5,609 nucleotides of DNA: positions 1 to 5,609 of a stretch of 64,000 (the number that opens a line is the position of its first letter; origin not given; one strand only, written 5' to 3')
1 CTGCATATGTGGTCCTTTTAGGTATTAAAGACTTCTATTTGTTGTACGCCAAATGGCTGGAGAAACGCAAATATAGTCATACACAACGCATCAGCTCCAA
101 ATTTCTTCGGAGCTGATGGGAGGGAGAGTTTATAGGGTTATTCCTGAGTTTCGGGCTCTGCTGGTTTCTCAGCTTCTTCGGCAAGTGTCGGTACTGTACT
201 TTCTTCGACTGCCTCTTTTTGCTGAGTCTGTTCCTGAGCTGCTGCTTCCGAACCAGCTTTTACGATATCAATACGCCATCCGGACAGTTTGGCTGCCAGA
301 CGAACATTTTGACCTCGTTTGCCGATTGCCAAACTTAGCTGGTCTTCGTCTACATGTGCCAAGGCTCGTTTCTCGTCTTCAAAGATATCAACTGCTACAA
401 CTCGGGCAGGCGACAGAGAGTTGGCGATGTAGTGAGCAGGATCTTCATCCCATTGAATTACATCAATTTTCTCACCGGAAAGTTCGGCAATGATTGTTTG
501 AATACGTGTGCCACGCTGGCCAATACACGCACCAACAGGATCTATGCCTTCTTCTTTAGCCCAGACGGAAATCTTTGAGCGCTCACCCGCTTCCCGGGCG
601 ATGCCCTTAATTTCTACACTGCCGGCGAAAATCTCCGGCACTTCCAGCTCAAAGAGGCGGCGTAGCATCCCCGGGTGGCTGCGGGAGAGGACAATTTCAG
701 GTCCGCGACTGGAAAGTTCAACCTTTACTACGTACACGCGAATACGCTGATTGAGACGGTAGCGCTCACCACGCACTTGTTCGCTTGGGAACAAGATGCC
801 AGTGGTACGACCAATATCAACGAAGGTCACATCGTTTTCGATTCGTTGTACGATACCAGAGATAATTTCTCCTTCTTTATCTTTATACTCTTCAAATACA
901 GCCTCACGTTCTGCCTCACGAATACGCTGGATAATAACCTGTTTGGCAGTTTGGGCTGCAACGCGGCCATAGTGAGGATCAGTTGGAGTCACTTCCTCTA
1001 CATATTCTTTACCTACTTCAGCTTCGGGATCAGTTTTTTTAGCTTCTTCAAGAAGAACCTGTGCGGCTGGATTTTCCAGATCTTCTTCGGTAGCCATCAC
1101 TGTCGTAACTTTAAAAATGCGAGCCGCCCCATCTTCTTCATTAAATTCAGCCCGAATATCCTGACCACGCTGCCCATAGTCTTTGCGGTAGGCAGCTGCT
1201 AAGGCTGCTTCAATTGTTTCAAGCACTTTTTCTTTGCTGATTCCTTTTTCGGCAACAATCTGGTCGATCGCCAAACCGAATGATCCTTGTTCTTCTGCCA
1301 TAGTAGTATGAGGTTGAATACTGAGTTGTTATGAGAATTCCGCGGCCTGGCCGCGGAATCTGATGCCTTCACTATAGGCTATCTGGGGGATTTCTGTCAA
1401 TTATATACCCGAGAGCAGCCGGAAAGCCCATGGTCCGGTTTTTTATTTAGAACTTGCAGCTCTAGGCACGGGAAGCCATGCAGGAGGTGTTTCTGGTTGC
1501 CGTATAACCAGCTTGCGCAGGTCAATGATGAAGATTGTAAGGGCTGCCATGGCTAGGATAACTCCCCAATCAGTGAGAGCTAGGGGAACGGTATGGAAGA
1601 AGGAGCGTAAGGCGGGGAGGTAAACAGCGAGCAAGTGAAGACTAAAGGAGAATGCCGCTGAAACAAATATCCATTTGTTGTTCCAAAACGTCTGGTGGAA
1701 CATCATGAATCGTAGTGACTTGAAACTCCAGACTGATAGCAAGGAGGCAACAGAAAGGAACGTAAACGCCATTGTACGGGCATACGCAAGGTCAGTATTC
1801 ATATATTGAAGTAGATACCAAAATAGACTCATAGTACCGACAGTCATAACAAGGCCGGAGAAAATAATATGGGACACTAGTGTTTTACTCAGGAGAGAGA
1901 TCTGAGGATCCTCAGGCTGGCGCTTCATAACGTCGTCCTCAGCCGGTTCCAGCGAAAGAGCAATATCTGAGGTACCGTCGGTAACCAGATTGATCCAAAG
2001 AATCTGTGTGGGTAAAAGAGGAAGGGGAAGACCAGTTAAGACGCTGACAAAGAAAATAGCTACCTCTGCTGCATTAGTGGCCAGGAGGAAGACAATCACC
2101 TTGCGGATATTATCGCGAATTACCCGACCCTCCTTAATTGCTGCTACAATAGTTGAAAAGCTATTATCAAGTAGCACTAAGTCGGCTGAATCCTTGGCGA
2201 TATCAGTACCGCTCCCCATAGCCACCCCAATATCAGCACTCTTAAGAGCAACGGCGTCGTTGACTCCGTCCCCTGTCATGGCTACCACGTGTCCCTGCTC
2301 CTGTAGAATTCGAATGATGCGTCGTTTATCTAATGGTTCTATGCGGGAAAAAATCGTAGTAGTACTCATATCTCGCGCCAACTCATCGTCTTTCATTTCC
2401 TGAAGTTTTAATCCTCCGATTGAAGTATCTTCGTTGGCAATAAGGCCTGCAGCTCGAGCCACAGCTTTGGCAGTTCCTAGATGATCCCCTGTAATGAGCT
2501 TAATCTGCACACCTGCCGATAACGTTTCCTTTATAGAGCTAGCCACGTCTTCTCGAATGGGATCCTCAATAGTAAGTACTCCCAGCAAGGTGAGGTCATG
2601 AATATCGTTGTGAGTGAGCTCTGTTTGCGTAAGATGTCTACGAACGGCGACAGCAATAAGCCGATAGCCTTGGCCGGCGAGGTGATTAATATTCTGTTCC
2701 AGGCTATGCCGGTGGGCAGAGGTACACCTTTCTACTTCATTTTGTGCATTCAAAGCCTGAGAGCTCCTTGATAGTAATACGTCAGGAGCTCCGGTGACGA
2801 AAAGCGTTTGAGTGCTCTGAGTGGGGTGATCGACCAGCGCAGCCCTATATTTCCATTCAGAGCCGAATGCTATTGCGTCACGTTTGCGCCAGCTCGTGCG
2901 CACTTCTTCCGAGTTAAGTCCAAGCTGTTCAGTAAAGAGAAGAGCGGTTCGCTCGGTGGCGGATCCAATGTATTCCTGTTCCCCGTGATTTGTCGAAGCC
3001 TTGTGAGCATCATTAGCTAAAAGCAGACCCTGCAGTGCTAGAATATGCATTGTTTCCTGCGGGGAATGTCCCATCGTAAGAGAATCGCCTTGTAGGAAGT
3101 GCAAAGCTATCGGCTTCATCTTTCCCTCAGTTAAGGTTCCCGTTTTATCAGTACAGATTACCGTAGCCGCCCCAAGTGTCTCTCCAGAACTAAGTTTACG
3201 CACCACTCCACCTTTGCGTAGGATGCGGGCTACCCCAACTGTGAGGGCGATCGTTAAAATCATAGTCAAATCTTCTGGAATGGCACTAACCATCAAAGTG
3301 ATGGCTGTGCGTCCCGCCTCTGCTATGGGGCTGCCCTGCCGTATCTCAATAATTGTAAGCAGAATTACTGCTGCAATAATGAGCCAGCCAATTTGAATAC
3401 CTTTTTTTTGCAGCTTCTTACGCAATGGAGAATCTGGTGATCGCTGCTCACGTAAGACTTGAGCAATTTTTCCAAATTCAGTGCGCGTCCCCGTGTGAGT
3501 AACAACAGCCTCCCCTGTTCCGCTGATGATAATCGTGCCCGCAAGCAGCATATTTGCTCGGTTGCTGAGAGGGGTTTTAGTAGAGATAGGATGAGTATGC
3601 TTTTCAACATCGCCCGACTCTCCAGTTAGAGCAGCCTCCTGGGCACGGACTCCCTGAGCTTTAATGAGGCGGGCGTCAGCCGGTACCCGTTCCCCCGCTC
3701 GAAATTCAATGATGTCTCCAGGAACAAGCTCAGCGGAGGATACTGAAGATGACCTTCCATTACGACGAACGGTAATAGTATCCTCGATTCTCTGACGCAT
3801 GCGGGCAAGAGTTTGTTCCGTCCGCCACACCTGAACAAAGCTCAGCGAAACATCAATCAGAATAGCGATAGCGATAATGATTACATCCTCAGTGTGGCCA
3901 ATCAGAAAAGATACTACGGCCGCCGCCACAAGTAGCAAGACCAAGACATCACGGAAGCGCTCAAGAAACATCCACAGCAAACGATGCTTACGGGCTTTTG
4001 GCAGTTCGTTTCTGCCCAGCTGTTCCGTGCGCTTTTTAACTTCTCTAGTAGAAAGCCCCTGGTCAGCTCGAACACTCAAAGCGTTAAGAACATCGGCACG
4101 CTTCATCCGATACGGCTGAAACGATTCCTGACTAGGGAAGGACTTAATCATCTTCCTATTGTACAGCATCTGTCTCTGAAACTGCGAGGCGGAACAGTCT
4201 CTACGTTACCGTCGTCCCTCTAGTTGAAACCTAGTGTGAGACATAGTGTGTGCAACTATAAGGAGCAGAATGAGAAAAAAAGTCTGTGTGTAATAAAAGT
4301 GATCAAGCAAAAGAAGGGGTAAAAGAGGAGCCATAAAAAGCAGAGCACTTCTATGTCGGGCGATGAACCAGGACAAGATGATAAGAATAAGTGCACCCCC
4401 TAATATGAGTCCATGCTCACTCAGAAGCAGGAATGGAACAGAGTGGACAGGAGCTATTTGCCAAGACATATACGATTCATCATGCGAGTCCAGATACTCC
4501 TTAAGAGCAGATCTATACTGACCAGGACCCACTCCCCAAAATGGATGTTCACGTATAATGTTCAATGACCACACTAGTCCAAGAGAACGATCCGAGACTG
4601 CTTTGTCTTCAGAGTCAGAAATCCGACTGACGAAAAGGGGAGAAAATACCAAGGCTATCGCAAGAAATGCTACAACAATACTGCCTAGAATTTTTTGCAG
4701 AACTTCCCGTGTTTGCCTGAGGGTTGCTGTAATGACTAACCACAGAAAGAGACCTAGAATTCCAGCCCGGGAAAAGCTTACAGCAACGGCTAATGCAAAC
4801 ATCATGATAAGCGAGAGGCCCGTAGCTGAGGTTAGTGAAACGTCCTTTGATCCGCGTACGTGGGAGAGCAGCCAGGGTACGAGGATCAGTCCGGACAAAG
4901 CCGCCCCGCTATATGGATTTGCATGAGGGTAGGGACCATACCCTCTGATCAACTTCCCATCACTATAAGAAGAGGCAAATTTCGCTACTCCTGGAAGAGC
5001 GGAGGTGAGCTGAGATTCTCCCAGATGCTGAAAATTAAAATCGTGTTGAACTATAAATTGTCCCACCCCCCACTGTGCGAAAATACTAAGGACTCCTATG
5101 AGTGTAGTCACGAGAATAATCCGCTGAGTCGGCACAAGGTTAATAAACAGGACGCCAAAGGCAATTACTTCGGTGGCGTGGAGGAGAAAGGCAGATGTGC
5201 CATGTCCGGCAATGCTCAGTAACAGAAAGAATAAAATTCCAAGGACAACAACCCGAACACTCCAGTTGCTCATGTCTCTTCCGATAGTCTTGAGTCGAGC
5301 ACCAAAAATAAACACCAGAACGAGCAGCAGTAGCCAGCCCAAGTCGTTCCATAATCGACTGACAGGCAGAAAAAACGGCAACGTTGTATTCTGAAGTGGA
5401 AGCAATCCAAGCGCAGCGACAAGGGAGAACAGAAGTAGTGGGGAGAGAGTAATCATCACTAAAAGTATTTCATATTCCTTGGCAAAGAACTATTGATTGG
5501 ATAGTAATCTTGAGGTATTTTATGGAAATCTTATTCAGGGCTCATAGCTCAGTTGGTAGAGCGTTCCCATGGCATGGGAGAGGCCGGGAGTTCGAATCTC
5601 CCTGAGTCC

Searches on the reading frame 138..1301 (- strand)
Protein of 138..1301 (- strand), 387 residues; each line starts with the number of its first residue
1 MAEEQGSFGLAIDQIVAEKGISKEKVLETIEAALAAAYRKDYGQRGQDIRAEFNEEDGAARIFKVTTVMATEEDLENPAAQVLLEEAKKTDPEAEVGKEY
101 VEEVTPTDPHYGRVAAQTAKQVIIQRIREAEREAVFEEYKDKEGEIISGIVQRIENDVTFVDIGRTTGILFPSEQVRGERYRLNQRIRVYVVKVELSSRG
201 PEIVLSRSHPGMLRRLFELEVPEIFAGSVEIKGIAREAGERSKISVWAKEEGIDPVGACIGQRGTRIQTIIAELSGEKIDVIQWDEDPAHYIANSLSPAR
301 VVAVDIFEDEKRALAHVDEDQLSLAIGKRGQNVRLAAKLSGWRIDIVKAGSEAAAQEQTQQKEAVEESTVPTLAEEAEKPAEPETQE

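Call 6: search_protein_families(library=pfam, proteins=[window:138-1301:-], max_evalue=0.001)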
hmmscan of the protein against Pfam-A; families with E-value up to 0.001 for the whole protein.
window:138-1301:- (387 aa): 6 families
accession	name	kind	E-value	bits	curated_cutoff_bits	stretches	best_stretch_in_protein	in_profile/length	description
PF08529.16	NusA_N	-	1.6e-35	122.4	23.8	1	10-133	4-119/119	NusA N-terminal domain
PF13184.12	KH_5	-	1.1e-30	106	27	1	238-306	1-69/69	NusA-like KH domain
PF00575.29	S1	-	5.7e-08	33.5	22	1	140-199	1-67/74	S1 RNA binding domain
PF00013.35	KH_1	-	1.2e-05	25.4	21.5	0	256-288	11-41/66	KH domain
PF23095.1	KH_NusA_C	-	2.2e-05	24.9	34.2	1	317-347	5-35/59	Transcription termination/antitermination protein NusA, KH domain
PF10246.15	MRP-S35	-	0.00011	22.5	25.1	1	132-199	12-79/105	Mitochondrial ribosomal protein MRP-S35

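Call 42: find_encoding_contigs(protein=window:138-1301:-, flank=10000, max_places=3)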
Protein window:138-1301:- (387 aa): 1 contig read that carries it; 1 place shown.
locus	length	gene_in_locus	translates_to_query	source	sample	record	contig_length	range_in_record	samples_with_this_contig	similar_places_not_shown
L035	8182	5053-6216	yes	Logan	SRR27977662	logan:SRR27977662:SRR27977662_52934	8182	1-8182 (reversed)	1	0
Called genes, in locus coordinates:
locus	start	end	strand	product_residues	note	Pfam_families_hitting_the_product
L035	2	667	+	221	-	?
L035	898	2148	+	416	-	PF04932:Wzy_C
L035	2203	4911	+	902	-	PF00690:Cation_ATPase_N, PF00122:E1-E2_ATPase, PF00702:Hydrolase, PF13246:Cation_ATPase, PF08282:Hydrolase_3 (weak), PF00689:Cation_ATPase_C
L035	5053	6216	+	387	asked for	PF08529:NusA_N, PF00575:S1, PF13184:KH_NusA_1st, PF26594:KH_NusA_2nd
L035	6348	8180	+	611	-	?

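Call 87: search_protein_families(library=pfam, proteins=[L035:6348-8180:+], max_evalue=0.01)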
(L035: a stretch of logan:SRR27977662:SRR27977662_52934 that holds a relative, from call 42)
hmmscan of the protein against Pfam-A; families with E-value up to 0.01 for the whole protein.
L035:6348-8180:+ (611 aa): 1 family
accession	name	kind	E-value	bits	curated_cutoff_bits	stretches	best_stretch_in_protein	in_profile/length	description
PF03030.21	H_PPase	-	2.2e-240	800.2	29.7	1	12-611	1-598/645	Inorganic H+ pyrophosphatase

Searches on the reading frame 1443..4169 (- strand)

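Call 6: search_protein_families(library=pfam, proteins=[window:1443-4169:-], max_evalue=0.001)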
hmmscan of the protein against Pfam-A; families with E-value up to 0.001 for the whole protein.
window:1443-4169:- (908 aa): 6 families
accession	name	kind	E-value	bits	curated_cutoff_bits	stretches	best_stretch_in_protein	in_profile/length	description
PF00689.26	Cation_ATPase_C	-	5.9e-48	163.4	27.3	1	715-888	1-175/175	Cation transporting ATPase, C-terminus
PF00122.25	E1-E2_ATPase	-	3.7e-44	150.8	28.1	1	128-319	3-181/181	E1-E2 ATPase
PF00690.31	Cation_ATPase_N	-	4.9e-16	58.6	20.4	1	24-87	6-69/69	Cation transporter/ATPase, N-terminus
PF00702.32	Hydrolase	-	1.1e-15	59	26.4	1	337-646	3-191/191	haloacid dehalogenase-like hydrolase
PF13246.12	Cation_ATPase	-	8.9e-12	45.3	21.7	1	384-471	2-90/91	Cation transport ATPase (P-type)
PF08282.18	Hydrolase_3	-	5.8e-06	26.6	20.9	1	628-677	205-254/255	haloacid dehalogenase-like hydrolase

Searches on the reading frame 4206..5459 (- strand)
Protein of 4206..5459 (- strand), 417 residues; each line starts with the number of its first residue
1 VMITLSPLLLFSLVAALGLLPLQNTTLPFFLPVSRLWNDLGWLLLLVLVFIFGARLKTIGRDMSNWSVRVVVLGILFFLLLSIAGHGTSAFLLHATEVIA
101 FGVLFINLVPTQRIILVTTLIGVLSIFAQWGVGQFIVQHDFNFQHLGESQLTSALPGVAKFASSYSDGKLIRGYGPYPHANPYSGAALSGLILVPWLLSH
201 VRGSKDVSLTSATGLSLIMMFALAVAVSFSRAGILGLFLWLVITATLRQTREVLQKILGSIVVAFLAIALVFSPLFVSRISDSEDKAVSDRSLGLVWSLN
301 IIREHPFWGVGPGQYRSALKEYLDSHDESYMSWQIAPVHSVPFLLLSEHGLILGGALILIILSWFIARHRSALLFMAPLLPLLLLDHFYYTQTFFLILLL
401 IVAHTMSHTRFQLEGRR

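Call 6: search_protein_families(library=pfam, proteins=[window:4206-5459:-], max_evalue=0.001)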
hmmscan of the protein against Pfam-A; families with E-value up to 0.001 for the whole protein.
window:4206-5459:- (417 aa): 1 family
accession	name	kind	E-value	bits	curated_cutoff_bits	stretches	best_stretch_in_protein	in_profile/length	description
PF04932.20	Wzy_C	-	7.2e-13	49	31.7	1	219-354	4-145/149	O-Antigen ligase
